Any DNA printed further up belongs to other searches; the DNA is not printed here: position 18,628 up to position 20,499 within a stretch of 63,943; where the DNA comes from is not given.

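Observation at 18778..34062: Twelve-gene single-strand biosynthetic block: a radical-SAM/KASIII core joined to an aryl-polyene/flexirubin-style tailoring and export set, with no ACP or KS/CLF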

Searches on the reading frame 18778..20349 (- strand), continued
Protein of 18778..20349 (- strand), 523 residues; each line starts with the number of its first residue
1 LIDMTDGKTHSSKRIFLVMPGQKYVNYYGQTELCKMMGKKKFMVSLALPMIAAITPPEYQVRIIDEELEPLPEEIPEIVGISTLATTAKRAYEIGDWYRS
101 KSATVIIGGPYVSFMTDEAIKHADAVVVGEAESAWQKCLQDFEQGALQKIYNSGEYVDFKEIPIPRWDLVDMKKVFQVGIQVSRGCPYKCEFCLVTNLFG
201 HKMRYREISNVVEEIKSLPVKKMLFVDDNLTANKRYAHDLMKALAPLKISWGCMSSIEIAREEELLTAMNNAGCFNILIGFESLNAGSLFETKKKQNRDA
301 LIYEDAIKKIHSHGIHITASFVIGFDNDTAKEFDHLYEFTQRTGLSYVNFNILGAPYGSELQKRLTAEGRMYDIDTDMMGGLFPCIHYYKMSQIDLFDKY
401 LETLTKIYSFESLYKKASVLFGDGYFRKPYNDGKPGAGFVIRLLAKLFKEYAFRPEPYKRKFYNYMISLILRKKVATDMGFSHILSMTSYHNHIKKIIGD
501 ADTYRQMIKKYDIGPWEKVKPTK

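Call 17: find_encoding_contigs(protein=P0021, flank=10000, max_places=1)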
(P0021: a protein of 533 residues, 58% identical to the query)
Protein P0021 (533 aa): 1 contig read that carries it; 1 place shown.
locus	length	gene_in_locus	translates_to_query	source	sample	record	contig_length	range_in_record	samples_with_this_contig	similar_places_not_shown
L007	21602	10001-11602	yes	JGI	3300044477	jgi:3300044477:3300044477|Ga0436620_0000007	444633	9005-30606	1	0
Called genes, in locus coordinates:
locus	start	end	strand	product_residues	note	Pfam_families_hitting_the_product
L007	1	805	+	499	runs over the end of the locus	PF00890:FAD_binding_2 (weak), PF01266:DAO (faint), PF01494:FAD_binding_3 (weak), PF01593:Amino_oxidase, PF01946:Thi4 (weak), PF13450:NAD_binding_8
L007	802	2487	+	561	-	PF03417:AAT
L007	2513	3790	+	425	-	PF02310:B12-binding (weak)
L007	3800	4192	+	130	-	-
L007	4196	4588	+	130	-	PF20791:Acyl-ACP_TE_C (weak), PF13279:4HBT_2, PF03061:4HBT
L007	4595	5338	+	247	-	PF00378:ECH_1, PF16113:ECH_2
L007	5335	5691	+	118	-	-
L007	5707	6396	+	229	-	PF00378:ECH_1, PF16113:ECH_2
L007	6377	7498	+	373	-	PF00195:Chal_sti_synt_N (weak), PF08545:ACP_syn_III (weak)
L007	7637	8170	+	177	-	-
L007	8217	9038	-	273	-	PF04909:Amidohydro_2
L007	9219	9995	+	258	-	-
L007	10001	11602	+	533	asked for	PF02310:B12-binding, PF04055:Radical_SAM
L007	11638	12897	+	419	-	PF01979:Amidohydro_1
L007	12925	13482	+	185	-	-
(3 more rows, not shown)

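Call 19: search_solved_structures(query=window:18778-20349:-, max_evalue=0.001)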
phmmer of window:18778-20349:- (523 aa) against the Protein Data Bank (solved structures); distinct sequences matched with E-value up to 0.001: 2.
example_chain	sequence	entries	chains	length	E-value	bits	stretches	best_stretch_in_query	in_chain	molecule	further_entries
6fd2_B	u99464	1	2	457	1.2e-11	47.4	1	155-363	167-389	Putative apramycin biosynthetic oxidoreductase 4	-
9ccb_A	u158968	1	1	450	3.7e-06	29.3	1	177-218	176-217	Radical SAM core domain-containing protein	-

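Call 37: find_encoding_contigs(protein=P0027, flank=10000, max_places=1)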
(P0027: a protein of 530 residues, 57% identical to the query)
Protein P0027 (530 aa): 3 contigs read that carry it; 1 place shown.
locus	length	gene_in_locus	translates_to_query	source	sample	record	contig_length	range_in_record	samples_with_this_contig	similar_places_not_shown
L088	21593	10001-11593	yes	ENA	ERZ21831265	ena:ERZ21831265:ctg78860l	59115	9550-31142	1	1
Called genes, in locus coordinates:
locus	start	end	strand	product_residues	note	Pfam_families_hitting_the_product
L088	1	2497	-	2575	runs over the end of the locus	PF00801:PKD, PF18911:PKD_4, PF00801:PKD, PF18911:PKD_4, PF18911:PKD_4, PF00801:PKD, PF18911:PKD_4, PF00801:PKD, +5 more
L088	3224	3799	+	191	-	PF04542:Sigma70_r2, PF08281:Sigma70_r4_2, PF04545:Sigma70_r4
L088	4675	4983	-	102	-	-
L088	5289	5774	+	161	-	-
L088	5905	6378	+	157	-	-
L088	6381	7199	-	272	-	PF04909:Amidohydro_2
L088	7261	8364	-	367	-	PF01764:Lipase_3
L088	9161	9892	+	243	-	-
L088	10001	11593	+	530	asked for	PF02310:B12-binding, PF04055:Radical_SAM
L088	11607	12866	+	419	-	PF01979:Amidohydro_1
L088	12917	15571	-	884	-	PF13734:Inhibitor_I69, PF01640:Peptidase_C10, PF00801:PKD, PF18911:PKD_4, PF14870:PSII_BNR (weak), PF18962:Por_Secre_tail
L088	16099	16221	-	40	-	-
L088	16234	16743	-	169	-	-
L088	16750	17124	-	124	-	-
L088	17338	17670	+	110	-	PF00436:SSB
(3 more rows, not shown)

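Call 38: find_encoding_contigs(protein=P0036, flank=10000, max_places=1)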
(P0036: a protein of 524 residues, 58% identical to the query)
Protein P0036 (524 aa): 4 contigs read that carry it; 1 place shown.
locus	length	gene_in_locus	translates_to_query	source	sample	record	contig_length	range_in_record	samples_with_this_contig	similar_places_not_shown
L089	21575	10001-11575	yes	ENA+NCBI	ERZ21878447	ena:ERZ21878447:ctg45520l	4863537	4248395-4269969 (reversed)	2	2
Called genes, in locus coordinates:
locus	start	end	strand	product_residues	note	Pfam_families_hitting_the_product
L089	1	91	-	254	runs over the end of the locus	-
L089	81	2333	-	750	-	PF01435:Peptidase_M48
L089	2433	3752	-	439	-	-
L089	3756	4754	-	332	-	PF09640:DUF2027, PF01713:Smr (weak)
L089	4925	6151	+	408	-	PF03051:Peptidase_C1_2 (weak)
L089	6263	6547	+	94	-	-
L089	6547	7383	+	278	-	-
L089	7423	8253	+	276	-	PF00106:adh_short, PF08659:KR (weak), PF13561:adh_short_C2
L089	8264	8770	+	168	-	PF05241:EBP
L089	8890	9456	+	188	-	PF04542:Sigma70_r2 (weak), PF08281:Sigma70_r4_2 (weak), PF04545:Sigma70_r4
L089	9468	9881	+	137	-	-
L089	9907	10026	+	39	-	-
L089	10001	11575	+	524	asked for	PF02310:B12-binding, PF04055:Radical_SAM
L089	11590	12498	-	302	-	PF00698:Acyl_transf_1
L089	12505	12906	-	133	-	PF01648:ACPS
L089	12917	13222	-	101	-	-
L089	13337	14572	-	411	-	PF00109:ketoacyl-synt, PF00108:Thiolase_N (faint), PF02801:Ketoacyl-synt_C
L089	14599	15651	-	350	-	PF02737:3HCDH_N, PF00725:3HCDH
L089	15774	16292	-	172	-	PF01966:HD (weak)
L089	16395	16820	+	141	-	-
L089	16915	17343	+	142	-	PF01451:LMWPc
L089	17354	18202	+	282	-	PF01209:Ubie_methyltran, PF01135:PCMT, PF13489:Methyltransf_23, PF06325:PrmA (faint), PF08241:Methyltransf_11, PF08242:Methyltransf_12, PF13649:Methyltransf_25, PF13847:Methyltransf_31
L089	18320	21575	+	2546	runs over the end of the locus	PF26766:Choice_anch_L, PF28587:DUF8441 (faint), PF13573:SprB, PF01483:P_proprotein (faint), PF13573:SprB, PF18962:Por_Secre_tail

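Call 63: search_protein_families(library=ncbifam, proteins=[L003:17166-18554:-, L003:18805-20145:-, L003:13351-14568:+, L003:15371-15673:+, L003:5771-6412:+], max_evalue=0.00001)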
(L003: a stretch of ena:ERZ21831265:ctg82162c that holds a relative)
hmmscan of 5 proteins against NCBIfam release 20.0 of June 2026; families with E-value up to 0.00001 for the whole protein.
L003:17166-18554:- (462 aa): 18 families
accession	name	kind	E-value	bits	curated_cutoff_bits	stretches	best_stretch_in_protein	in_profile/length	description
TIGR04072.2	rSAM_ladder_B12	equivalog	2.7e-91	306.4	360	1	2-432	13-425/443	lipid biosynthesis B12-binding/radical SAM protein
TIGR04385.1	B12_rSAM_cofa1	equivalog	2.6e-54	185.1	450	1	5-396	18-416/438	B12 lower ligand biosynthesis radical SAM protein BzaD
TIGR04428.1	B12_rSAM_trp_MT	equivalog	7.4e-38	130.2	500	1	4-370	13-418/558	tryptophan 2-C-methyltransferase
TIGR04479.1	bcpD_PhpK_rSAM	subfamily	2.6e-24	85.5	600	1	99-352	164-412/504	PhpK family radical SAM P-methyltransferase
TIGR03471.1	HpnJ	equivalog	4.3e-22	78.6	577.6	1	170-384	189-398/472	hopanoid biosynthesis associated radical SAM protein HpnJ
TIGR04013.1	B12_SAM_MJ_1487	hypoth_equivalog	5.5e-18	65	251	1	74-215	62-188/382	TIGR04013 family B12-binding domain/radical SAM domain-containing protein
NF033070.1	rSAM_AprD4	equivalog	6.3e-18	64.9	500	1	170-385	188-402/456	AprD4 family radical SAM diol-dehydratase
TIGR04014.1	B12_SAM_MJ_0865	equivalog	7.1e-17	61.3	360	2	67-219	53-201/434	methyl-coenzyme M reductase glutamine C-methyltransferase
TIGR02026.1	BchE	equivalog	1.3e-14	54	481.35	1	80-377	89-391/497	magnesium-protoporphyrin IX monomethyl ester anaerobic oxidative cyclase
NF045585.1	rSAM_slr0320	equivalog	1.4e-14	53.5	775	1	79-307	134-366/511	photosystem II high light acclimation radical SAM protein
NF038361.1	rSAM_Sden_1168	equivalog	1.2e-12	47.2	575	1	5-384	83-484/560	Sden_1168 family B12-binding radical SAM P-methyltransferase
NF040546.1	rSAM_CUAEP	equivalog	3.8e-12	45.6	500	1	95-411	88-402/468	CUAEP/CCAEP-tail radical SAM (seleno)protein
TIGR03975.1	rSAM_ocin_1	subfamily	3e-11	42.5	281.85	1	87-347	161-429/606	RiPP maturation radical SAM C-methyltransferase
TIGR04367.1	HpnR_B12_rSAM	equivalog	1.5e-09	36.9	650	1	6-254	21-258/490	hopanoid C-3 methylase HpnR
TIGR04295.1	B12_rSAM_oligo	hypoth_equivalog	2e-09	36.6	400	1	69-313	88-325/422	TIGR04295 family B12-binding domain-containing radical SAM protein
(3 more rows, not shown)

L003:18805-20145:- (446 aa): 14 families
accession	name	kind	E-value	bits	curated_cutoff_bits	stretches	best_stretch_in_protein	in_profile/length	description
TIGR04367.1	HpnR_B12_rSAM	equivalog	9e-40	136.6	650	1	36-431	22-403/490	hopanoid C-3 methylase HpnR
TIGR02026.1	BchE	equivalog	2.9e-36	125.4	481.35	1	35-422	21-408/497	magnesium-protoporphyrin IX monomethyl ester anaerobic oxidative cyclase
NF050148.1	rSAM_ApyD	equivalog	1.1e-20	73.6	750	1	33-413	22-406/645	RiPP biosynthesis radical SAM protein ApyD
NF038361.1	rSAM_Sden_1168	equivalog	7e-18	64.5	575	1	30-383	80-455/560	Sden_1168 family B12-binding radical SAM P-methyltransferase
TIGR03471.1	HpnJ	equivalog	7.4e-18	64.7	577.6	1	84-404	71-390/472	hopanoid biosynthesis associated radical SAM protein HpnJ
TIGR03975.1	rSAM_ocin_1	subfamily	3.7e-14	52.2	281.85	1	77-359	124-409/606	RiPP maturation radical SAM C-methyltransferase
TIGR04013.1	B12_SAM_MJ_1487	hypoth_equivalog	7.3e-14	51.4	251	1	78-405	40-361/382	TIGR04013 family B12-binding domain/radical SAM domain-containing protein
NF040542.1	rSAM_RCCLKC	equivalog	3.4e-13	49.6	450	1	93-375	58-346/423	arsinothricin biosynthesis radical SAM protein ArsL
TIGR04014.1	B12_SAM_MJ_0865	equivalog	9.4e-13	47.7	360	1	98-401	55-358/434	methyl-coenzyme M reductase glutamine C-methyltransferase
TIGR04479.1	bcpD_PhpK_rSAM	subfamily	2.3e-12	46.1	600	1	142-359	182-388/504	PhpK family radical SAM P-methyltransferase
NF040546.1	rSAM_CUAEP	equivalog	8.7e-12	44.5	500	1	95-372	62-334/468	CUAEP/CCAEP-tail radical SAM (seleno)protein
TIGR04385.1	B12_rSAM_cofa1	equivalog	7.9e-11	41.8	450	1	100-302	89-282/438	B12 lower ligand biosynthesis radical SAM protein BzaD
TIGR04295.1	B12_rSAM_oligo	hypoth_equivalog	9.4e-11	41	400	1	101-333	94-314/422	TIGR04295 family B12-binding domain-containing radical SAM protein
NF033712.0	B12_rSAM_KedN5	subfamily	1.2e-10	40.3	700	1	70-265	51-250/624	KedN5 family methylcobalamin-dependent radical SAM C-methyltransferase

L003:13351-14568:+ (405 aa): 39 families (the best 25 are shown)
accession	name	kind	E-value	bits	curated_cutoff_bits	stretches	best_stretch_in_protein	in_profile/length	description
TIGR03150.1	fabF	equivalog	2.7e-140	467.6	493.75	1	3-402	1-407/407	beta-ketoacyl-ACP synthase II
NF005589.0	PRK07314.1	subfamily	1.2e-136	455.7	387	1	2-404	3-412/413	beta-ketoacyl-ACP synthase II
NF004970.0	PRK06333.1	subfamily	2.7e-119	398.8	525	1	2-405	3-423/424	beta-ketoacyl-ACP synthase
NF006274.0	PRK08439.1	equivalog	3.4e-112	375.2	621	1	3-403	2-405/406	beta-ketoacyl-ACP synthase II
NF005076.0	PRK06501.1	equivalog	1.6e-102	343.5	629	2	120-403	143-422/425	beta-ketoacyl-ACP synthase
NF006434.0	PRK08722.1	equivalog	2.3e-97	326.5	759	1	3-403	4-413/414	beta-ketoacyl-ACP synthase II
NF006587.0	PRK09116.1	equivalog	1.5e-92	310.5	470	1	3-404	2-407/408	beta-ketoacyl-ACP synthase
NF005916.1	PRK07910.1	equivalog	1.5e-89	300.8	560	1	4-404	13-418/418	KasA/KasB family beta-ketoacyl-ACP synthase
NF005935.0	PRK07967.1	equivalog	3e-85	286.5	630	1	3-404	2-404/406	beta-ketoacyl-ACP synthase I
NF006618.0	PRK09185.1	subfamily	1.1e-77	261.7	407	1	2-403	2-392/394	beta-ketoacyl-ACP synthase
NF005490.0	PRK07103.1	equivalog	3.7e-72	243.7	445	1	2-403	3-412/414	polyketide beta-ketoacyl:acyl carrier protein synthase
NF004618.0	PRK05952.1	equivalog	1.3e-71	241.6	455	1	4-403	3-382/384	beta-ketoacyl-ACP synthase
NF058662.1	cispenta_AmcF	equivalog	2.2e-68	230.9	325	1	4-402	1-368/369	cispentacin biosynthesis acyltransferase subunit AmcF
NF045894.1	PKS_plus_SDR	equivalog_domain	1.8e-45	155.1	1740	1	81-398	95-421/1515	type I polyketide synthase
NF040607.1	mycolic_Pks13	equivalog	8.2e-41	139.5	2100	1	124-404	239-526/1680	polyketide synthase Pks13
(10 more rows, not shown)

L003:15371-15673:+ (100 aa): 1 family
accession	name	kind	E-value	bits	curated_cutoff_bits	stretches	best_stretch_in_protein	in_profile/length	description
NF002148.0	PRK00982.1-2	subfamily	4.1e-06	26.5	71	1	9-64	2-57/79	acyl carrier protein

L003:5771-6412:+ (213 aa): 1 family
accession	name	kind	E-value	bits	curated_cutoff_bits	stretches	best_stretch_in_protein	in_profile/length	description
NF053540.1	LolB2_flexi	equivalog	2.2e-29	102.6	60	1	6-210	4-202/203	flexirubin biosynthesis protein LolB2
